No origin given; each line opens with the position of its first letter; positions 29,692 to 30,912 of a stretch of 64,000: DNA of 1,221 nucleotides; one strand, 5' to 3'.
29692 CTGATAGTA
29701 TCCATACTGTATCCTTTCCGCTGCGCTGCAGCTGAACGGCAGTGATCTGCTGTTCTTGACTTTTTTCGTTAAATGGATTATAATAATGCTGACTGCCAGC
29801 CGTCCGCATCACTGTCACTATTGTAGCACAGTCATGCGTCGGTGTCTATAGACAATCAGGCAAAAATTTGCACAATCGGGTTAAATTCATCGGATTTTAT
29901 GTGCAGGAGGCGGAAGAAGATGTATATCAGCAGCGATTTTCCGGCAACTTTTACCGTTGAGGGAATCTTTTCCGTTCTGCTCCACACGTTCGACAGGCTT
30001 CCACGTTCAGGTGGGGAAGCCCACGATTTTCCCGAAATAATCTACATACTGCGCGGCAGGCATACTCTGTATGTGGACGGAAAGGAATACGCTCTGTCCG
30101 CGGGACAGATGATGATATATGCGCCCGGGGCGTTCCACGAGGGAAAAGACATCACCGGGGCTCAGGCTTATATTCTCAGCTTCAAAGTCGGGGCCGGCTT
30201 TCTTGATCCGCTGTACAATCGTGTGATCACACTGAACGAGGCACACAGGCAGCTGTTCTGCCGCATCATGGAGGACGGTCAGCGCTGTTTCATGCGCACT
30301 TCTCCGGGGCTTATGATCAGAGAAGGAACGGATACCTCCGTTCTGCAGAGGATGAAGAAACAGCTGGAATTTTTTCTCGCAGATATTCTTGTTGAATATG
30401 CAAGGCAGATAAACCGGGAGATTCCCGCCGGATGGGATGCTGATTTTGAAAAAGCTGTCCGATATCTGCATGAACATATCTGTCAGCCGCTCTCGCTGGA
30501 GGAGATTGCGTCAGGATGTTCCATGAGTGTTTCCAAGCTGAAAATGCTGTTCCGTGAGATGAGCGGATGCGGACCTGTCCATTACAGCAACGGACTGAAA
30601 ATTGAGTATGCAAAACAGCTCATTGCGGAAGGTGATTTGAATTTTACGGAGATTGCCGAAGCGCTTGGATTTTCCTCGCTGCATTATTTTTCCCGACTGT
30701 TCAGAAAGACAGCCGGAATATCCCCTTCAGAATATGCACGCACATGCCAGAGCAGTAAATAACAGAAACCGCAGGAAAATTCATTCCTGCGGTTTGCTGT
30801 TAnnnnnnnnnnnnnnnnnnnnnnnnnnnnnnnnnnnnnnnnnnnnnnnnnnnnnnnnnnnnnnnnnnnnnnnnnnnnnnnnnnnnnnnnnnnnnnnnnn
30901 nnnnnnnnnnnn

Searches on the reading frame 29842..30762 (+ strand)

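Call 29: search_protein_families(library=pfam, proteins=[window:29842-30762:+], max_evalue=0.00001)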
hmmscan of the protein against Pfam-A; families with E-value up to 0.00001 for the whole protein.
window:29842-30762:+ (306 aa): 4 families
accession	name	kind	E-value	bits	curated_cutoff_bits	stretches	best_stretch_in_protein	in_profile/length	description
PF12833.13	HTH_18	-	6.4e-19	68.5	33.6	1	224-300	3-79/80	Helix-turn-helix domain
PF00165.29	HTH_AraC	-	1.1e-15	57.7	26.6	1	265-298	8-40/42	Bacterial regulatory helix-turn-helix proteins, AraC family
PF02311.25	AraC_binding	-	4.9e-08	33.2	21.1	1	60-114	20-76/135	AraC-like ligand binding domain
PF07883.17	Cupin_2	-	1.1e-07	31.9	27.2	1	59-102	14-57/70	Cupin domain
